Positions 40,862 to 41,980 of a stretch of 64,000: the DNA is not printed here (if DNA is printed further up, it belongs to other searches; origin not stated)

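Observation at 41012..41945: PTS EIIA(Ntr)-like domain fused to a coiled-coil/C4 zinc ribbon, directly upstream of tRNA-Pro(GGG)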

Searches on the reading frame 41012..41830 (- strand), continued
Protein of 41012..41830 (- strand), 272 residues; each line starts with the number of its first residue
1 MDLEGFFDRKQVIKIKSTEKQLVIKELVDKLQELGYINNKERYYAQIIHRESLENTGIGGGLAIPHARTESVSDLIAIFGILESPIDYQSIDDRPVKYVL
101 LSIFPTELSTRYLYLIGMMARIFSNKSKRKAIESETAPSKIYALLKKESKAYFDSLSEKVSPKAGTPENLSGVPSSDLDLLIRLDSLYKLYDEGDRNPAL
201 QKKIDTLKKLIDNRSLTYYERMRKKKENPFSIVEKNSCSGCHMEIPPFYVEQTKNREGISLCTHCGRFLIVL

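Call 38: find_encoding_contigs(protein=P0131, flank=10000, max_places=2)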
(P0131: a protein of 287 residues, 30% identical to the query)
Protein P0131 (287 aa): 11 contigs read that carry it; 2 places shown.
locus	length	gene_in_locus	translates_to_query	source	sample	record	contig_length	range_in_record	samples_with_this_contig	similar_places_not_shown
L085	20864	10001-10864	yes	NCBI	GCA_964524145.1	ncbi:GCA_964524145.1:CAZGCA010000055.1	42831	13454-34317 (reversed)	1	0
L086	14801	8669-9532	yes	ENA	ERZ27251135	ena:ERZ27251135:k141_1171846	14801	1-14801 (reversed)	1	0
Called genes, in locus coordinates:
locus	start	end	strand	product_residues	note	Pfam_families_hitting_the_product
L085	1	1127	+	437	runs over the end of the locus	-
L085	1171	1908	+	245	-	PF00483:NTP_transferase, PF12804:NTP_transf_3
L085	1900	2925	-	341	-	PF02424:ApbE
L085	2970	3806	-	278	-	PF00175:NAD_binding_1, PF10418:DHODB_Fe-S_bind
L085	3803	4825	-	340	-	PF12797:Fer4_2 (faint), PF13534:Fer4_17 (faint), PF00037:Fer4 (faint), PF17179:Fer4_22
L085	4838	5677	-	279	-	PF04422:FrhB_FdhB_N (weak), PF00037:Fer4 (faint), PF12797:Fer4_2 (faint), PF13183:Fer4_8 (faint), PF13237:Fer4_10 (faint)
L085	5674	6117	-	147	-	PF02662:FlpD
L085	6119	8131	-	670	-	PF00890:FAD_binding_2 (weak), PF01266:DAO (weak), PF12831:FAD_oxidored (weak), PF13450:NAD_binding_8 (weak), PF00037:Fer4 (weak), PF13237:Fer4_10 (weak), PF12838:Fer4_7 (weak), PF13237:Fer4_10 (weak), +8 more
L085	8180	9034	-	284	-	PF02754:CCG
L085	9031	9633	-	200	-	PF13183:Fer4_8, PF13187:Fer4_9, PF13534:Fer4_17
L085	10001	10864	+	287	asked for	PF00359:PTS_EIIA_2, PF02591:Zn_ribbon_9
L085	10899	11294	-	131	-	PF01894:YjbQ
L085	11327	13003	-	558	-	PF16949:ABC_tran_2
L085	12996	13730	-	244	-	PF00005:ABC_tran, PF13304:AAA_21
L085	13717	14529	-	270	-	-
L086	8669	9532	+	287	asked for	PF00359:PTS_EIIA_2, PF02591:Zn_ribbon_9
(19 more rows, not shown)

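Call 54: find_encoding_contigs(protein=P0121, flank=10000, max_places=3)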
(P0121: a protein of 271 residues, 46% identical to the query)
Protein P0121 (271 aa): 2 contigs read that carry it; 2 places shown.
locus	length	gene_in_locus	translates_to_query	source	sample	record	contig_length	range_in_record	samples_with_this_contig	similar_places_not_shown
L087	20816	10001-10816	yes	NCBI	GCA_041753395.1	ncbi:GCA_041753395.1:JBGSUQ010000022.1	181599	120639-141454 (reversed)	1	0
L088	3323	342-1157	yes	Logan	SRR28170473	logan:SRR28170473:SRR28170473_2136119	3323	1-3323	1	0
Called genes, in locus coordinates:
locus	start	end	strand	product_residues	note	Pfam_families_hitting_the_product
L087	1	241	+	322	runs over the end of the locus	-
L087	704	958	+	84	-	-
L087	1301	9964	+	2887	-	PF10091:Glycoamylase, PF06165:GH94_b-supersand, PF03633:Glyco_hydro_65C (faint), PF06165:GH94_b-supersand, PF17167:Glyco_hydro_94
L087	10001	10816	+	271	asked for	PF00359:PTS_EIIA_2, PF02591:Zn_ribbon_9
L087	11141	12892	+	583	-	PF02310:B12-binding, PF04055:Radical_SAM (weak)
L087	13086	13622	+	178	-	-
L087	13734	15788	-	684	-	PF07696:7TMR-DISMED2, PF07695:7TMR-DISM_7TM, PF07228:SpoIIE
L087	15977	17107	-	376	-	PF00226:DnaJ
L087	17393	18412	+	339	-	PF12146:Hydrolase_4, PF00561:Abhydrolase_1, PF12697:Abhydrolase_6, PF20408:Abhydrolase_11 (faint), PF00326:Peptidase_S9 (faint)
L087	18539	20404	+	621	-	-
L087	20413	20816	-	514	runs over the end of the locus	PF12833:HTH_18, PF00165:HTH_AraC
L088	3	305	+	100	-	?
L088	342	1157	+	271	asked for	PF00359:PTS_EIIA_2, PF02591:Zn_ribbon_9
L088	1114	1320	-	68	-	-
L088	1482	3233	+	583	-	PF02310:B12-binding, PF04055:Radical_SAM (weak)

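Call 55: find_encoding_contigs(protein=P0136, flank=10000, max_places=3)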
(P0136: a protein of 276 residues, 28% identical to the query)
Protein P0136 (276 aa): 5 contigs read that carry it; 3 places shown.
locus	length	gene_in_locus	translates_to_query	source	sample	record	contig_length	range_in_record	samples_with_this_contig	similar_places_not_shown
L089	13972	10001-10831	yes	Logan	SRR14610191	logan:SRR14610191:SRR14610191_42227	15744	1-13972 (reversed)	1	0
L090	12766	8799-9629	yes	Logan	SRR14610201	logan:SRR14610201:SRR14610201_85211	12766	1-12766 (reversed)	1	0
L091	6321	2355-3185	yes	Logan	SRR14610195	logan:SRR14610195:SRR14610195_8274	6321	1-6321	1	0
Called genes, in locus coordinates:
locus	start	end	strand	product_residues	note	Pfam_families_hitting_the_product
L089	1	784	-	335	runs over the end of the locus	PF26684:DUF8230_N, PF26685:DUF8230_C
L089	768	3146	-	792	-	PF10017:Methyltransf_33, PF12867:DinB_2, PF03781:FGE-sulfatase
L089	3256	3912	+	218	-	-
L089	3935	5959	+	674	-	PF22745:Nlig-Ia, PF01653:DNA_ligase_aden, PF03120:OB_DNA_ligase, PF03119:DNA_ligase_ZBD, PF12826:HHH_2, PF14520:HHH_5, PF00533:BRCT, PF12738:PTCB-BRCT (weak)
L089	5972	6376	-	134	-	PF00011:HSP20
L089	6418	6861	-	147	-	PF00011:HSP20, PF17886:ArsA_HSP20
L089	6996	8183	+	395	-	PF00266:Aminotran_5, PF00155:Aminotran_1_2 (weak)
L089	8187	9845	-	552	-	PF01565:FAD_binding_4, PF02913:FAD-oxidase_C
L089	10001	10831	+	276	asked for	PF00359:PTS_EIIA_2, PF02591:Zn_ribbon_9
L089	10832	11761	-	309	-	PF02353:CMAS, PF05175:MTS (weak), PF13489:Methyltransf_23, PF13847:Methyltransf_31, PF08241:Methyltransf_11, PF08242:Methyltransf_12, PF13649:Methyltransf_25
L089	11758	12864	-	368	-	PF01266:DAO (faint), PF01494:FAD_binding_3, PF13450:NAD_binding_8 (weak)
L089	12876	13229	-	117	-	PF25371:DUF7884 (weak)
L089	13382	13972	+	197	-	?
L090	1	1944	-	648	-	?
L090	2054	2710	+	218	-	-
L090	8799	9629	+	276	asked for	PF00359:PTS_EIIA_2, PF02591:Zn_ribbon_9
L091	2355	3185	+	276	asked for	PF00359:PTS_EIIA_2, PF02591:Zn_ribbon_9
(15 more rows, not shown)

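Call 57: find_homologous_proteins(query=A4, max_evalue=1e-10)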
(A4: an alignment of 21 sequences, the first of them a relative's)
Query A4 (21 sequences) (281 aa, profile of the alignment): 2083 proteins with E <= 1e-10 among 7639 candidates; the best 120 are listed.
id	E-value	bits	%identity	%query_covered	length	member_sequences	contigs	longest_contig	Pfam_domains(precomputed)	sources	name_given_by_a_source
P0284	5.5e-100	352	39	99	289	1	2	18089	PF02591.21,PF00359.28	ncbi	-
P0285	1.1e-98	348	42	98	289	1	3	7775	PF02591.21,PF00359.28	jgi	jgi:PTS system nitrogen regulatory IIA component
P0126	2.1e-98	347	100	100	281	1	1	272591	PF02591.21,PF00359.28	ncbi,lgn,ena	-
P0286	2.6e-98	347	42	98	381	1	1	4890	PF02591.21,PF00359.28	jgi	jgi:fructose-specific phosphotransferase system IIA component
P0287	2.8e-98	347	42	98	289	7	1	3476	PF02591.21,PF00359.28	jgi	-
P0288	7.2e-98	345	43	98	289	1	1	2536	PF02591.21,PF00359.28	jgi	jgi:PTS system nitrogen regulatory IIA component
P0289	9.1e-98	345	43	98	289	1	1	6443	PF02591.21,PF00359.28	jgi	-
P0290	9.3e-98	345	43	98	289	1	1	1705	PF02591.21,PF00359.28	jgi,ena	-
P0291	6.2e-97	342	42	98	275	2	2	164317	PF02591.21,PF00359.28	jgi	-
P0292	1.4e-96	341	45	98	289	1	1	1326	PF02591.21,PF00359.28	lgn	-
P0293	1.8e-96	341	36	98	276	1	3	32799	PF02591.21,PF00359.28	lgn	-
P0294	1.8e-96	341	38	98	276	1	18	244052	PF02591.21,PF00359.28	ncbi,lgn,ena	-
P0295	1.9e-96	341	38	98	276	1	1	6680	PF02591.21,PF00359.28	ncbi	-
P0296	2.7e-96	340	41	98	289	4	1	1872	PF02591.21,PF00359.28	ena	-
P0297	7.9e-96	339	43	98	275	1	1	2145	PF02591.21,PF00359.28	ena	-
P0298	1.1e-95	338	35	98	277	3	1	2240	PF02591.21,PF00359.28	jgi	jgi:mannitol/fructose-specific phosphotransferase system IIA component (Ntr-type)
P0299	1.1e-95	338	36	98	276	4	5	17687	PF02591.21,PF00359.28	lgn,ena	-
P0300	1.7e-95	338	42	98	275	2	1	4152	PF02591.21,PF00359.28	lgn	-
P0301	1.8e-95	338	43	98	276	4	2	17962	PF02591.21,PF00359.28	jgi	-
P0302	1.9e-95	338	43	98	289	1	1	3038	PF02591.21,PF00359.28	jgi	jgi:fructose-specific phosphotransferase system IIA component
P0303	2.0e-95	337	42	98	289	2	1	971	PF02591.21,PF00359.28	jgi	jgi:fructose-specific phosphotransferase system IIA component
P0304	2.2e-95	337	44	98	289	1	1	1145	PF02591.21,PF00359.28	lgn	-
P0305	2.2e-95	337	37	98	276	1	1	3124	PF02591.21,PF00359.28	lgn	-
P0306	3.2e-95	337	37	98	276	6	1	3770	PF02591.21,PF00359.28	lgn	-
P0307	3.2e-95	337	36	98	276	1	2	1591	PF02591.21,PF00359.28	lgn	-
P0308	3.2e-95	337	37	98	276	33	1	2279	PF02591.21,PF00359.28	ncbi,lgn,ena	-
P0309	4.3e-95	336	37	98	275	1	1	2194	PF02591.21,PF00359.28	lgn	-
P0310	6.2e-95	336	43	98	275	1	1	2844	PF02591.21,PF00359.28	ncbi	-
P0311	6.6e-95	336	41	98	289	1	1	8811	PF02591.21,PF00359.28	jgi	jgi:mannitol/fructose-specific phosphotransferase system IIA component (Ntr-type)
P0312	6.8e-95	336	43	98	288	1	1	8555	PF02591.21,PF00359.28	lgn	-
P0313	7.5e-95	336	33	98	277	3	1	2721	PF02591.21,PF00359.28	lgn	-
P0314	8.3e-95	335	44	98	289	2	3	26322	PF02591.21,PF00359.28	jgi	-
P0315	2.5e-94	334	40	98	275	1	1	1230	PF02591.21,PF00359.28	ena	-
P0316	2.8e-94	334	43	98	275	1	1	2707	PF02591.21,PF00359.28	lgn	-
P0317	3.0e-94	334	36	98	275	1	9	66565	PF02591.21,PF00359.28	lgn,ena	-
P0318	3.5e-94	333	36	98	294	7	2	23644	PF02591.21,PF00359.28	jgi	jgi:mannitol/fructose-specific phosphotransferase system IIA component (Ntr-type)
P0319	5.2e-94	333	41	98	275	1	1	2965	PF02591.21,PF00359.28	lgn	-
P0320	7.4e-94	332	42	98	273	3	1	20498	PF02591.21,PF00359.28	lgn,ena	-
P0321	9.3e-94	332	36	98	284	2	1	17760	PF02591.21,PF00359.28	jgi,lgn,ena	-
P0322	1.1e-93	332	35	98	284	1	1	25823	PF02591.21,PF00359.28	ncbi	-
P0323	1.2e-93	332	43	98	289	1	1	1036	PF02591.21,PF00359.28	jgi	jgi:fructose-specific phosphotransferase system IIA component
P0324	1.2e-93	332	43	98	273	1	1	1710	PF02591.21,PF00359.28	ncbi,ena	-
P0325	2.0e-93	331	36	98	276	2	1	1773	PF02591.21,PF00359.28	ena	-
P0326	2.4e-93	331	36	98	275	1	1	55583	PF02591.21,PF00359.28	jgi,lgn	jgi:PTS system nitrogen regulatory IIA component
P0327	3.1e-93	330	35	98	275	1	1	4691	PF02591.21,PF00359.28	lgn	-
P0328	3.2e-93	330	34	98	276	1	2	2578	PF02591.21,PF00359.28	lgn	-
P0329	4.5e-93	330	36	98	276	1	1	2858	PF02591.21,PF00359.28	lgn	-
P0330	4.5e-93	330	37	98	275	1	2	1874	PF02591.21,PF00359.28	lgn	-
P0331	6.5e-93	329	37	98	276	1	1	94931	PF02591.21,PF00359.28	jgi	jgi:mannitol/fructose-specific phosphotransferase system IIA component (Ntr-type)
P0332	6.9e-93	329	33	98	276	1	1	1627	PF02591.21,PF00359.28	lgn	-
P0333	7.1e-93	329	42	98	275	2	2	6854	PF02591.21,PF00359.28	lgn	-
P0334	1.0e-92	329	34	98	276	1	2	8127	PF02591.21,PF00359.28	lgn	-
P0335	1.4e-92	328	38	98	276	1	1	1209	PF02591.21,PF00359.28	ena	-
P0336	1.5e-92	328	38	98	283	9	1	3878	PF02591.21,PF00359.28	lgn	-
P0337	1.5e-92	328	35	99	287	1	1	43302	PF02591.21,PF00359.28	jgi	jgi:mannitol/fructose-specific phosphotransferase system IIA component (Ntr-type)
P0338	2.7e-92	327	37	98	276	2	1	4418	PF02591.21,PF00359.28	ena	-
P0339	3.2e-92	327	36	98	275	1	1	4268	PF02591.21,PF00359.28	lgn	-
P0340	4.0e-92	327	35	98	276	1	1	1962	PF02591.21,PF00359.28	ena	-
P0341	4.8e-92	326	38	98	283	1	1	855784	PF02591.21,PF00359.28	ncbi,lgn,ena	-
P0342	4.8e-92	326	39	99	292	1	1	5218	PF02591.21,PF00359.28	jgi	-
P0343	5.4e-92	326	34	98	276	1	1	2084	PF02591.21,PF00359.28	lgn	-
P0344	6.6e-92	326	38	98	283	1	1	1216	PF02591.21,PF00359.28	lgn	-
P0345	1.1e-91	325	34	98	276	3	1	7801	PF02591.21,PF00359.28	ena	-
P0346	1.6e-91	325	38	98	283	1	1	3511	PF02591.21,PF00359.28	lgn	-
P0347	1.8e-91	324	36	98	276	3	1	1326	PF02591.21,PF00359.28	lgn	-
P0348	2.5e-91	324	40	98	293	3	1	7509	PF02591.21,PF00359.28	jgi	-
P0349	2.6e-91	324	43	98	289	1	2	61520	PF02591.21,PF00359.28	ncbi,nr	ncbi:MAG: PTS sugar transporter subunit IIA [Candidatus Lindowbacteria bacterium]|nr:PTS sugar trans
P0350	3.0e-91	324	37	98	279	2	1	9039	PF02591.21,PF00359.28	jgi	-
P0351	4.5e-91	323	37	97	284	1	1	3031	PF02591.21,PF00359.28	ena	-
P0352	4.5e-91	323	35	94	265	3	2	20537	PF02591.21,PF00359.28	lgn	-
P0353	8.4e-91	322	33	98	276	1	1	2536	PF02591.21,PF00359.28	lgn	-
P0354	9.7e-91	322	38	98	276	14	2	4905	PF02591.21,PF00359.28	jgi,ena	-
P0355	1.0e-90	322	37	99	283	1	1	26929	PF02591.21,PF00359.28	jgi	-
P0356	1.6e-90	321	37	98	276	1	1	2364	PF02591.21,PF00359.28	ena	-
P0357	3.4e-90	320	37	99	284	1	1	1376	PF02591.21,PF00359.28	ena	-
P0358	3.4e-90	320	36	99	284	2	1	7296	PF02591.21,PF00359.28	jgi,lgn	-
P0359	4.8e-90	320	34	98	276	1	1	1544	PF02591.21,PF00359.28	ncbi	-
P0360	7.6e-90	319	33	98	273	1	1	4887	PF02591.21,PF00359.28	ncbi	-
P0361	9.0e-90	319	37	93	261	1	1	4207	PF02591.21,PF00359.28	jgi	jgi:mannitol/fructose-specific phosphotransferase system IIA component (Ntr-type)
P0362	9.1e-90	319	34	98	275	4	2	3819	PF02591.21,PF00359.28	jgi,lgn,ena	-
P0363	1.4e-89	318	38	98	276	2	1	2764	PF02591.21,PF00359.28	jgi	-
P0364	6.5e-89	316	36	99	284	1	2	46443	PF02591.21,PF00359.28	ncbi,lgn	-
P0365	2.8e-88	314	33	98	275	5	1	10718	PF02591.21,PF00359.28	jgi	-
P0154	3.4e-88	314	36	98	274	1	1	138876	PF02591.21,PF00359.28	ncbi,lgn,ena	-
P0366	2.2e-87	311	35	95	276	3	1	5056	PF02591.21,PF00359.28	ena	-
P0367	3.6e-86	307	37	98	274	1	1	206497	PF02591.21,PF00359.28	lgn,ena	-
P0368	1.2e-85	305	39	98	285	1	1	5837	PF02591.21,PF00359.28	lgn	-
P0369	3.1e-85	304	39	98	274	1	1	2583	PF02591.21,PF00359.28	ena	-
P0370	7.1e-85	303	38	91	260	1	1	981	PF00359.28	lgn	-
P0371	9.6e-85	302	38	94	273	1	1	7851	PF02591.21,PF00359.28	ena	-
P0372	1.6e-79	285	28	97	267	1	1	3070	PF00359.28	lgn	-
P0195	2.1e-79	285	23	97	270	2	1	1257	PF02591.21,PF00359.28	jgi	-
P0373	1.6e-78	282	23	97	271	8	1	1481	PF02591.21,PF00359.28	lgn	-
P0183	1.9e-78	282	28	91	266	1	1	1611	PF00359.28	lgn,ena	-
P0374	4.9e-78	280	25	97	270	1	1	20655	PF02591.21,PF00359.28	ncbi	ncbi:MAG: PTS sugar transporter subunit IIA [bacterium]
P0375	7.3e-78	280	23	96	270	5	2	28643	PF02591.21,PF00359.28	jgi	-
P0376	1.2e-77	279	24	97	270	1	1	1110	PF02591.21,PF00359.28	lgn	-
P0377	2.4e-77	278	23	96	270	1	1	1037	PF02591.21,PF00359.28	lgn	-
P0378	2.9e-77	278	27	96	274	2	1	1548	PF02591.21,PF00359.28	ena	-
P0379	4.0e-77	277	24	97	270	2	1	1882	PF02591.21,PF00359.28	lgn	-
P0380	1.0e-76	276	28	96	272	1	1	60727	PF02591.21,PF00359.28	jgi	jgi:mannitol/fructose-specific phosphotransferase system IIA component (Ntr-type)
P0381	1.3e-76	276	28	96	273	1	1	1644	PF02591.21,PF00359.28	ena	-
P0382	1.5e-76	276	31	97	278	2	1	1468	PF00359.28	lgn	-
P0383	2.9e-76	275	28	96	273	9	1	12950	PF02591.21,PF00359.28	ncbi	-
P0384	1.7e-75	272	28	96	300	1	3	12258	PF02591.21,PF00359.28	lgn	-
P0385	2.1e-75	272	27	96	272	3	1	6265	PF02591.21,PF00359.28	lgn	-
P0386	4.0e-75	271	27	96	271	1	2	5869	PF00359.28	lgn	-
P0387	4.7e-75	271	28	96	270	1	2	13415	PF02591.21,PF00359.28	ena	-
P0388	5.1e-75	271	28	96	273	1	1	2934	PF02591.21,PF00359.28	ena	-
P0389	5.1e-75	271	26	96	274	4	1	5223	PF02591.21,PF00359.28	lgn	-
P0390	5.7e-75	270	29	97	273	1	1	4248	PF00359.28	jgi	jgi:mannitol/fructose-specific phosphotransferase system IIA component (Ntr-type)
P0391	1.1e-74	270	26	96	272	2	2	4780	PF02591.21,PF00359.28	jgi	jgi:mannitol/fructose-specific phosphotransferase system IIA component (Ntr-type)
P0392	1.4e-74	269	29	96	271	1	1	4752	PF02591.21,PF00359.28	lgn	-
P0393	1.7e-74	269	27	96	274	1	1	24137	PF02591.21,PF00359.28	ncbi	-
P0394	1.8e-74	269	27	97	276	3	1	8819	PF02591.21,PF00359.28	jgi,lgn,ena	-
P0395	1.8e-74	269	29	96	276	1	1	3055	PF00359.28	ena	-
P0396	1.9e-74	269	27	97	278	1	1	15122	PF02591.21,PF00359.28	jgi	jgi:mannitol/fructose-specific phosphotransferase system IIA component (Ntr-type)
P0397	1.9e-74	269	24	96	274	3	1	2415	PF02591.21,PF00359.28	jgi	jgi:mannitol/fructose-specific phosphotransferase system IIA component (Ntr-type)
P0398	2.1e-74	269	27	96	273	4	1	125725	PF02591.21,PF00359.28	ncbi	-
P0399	4.1e-74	268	29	91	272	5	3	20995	PF02591.21,PF00359.28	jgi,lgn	jgi:mannitol/fructose-specific phosphotransferase system IIA component (Ntr-type)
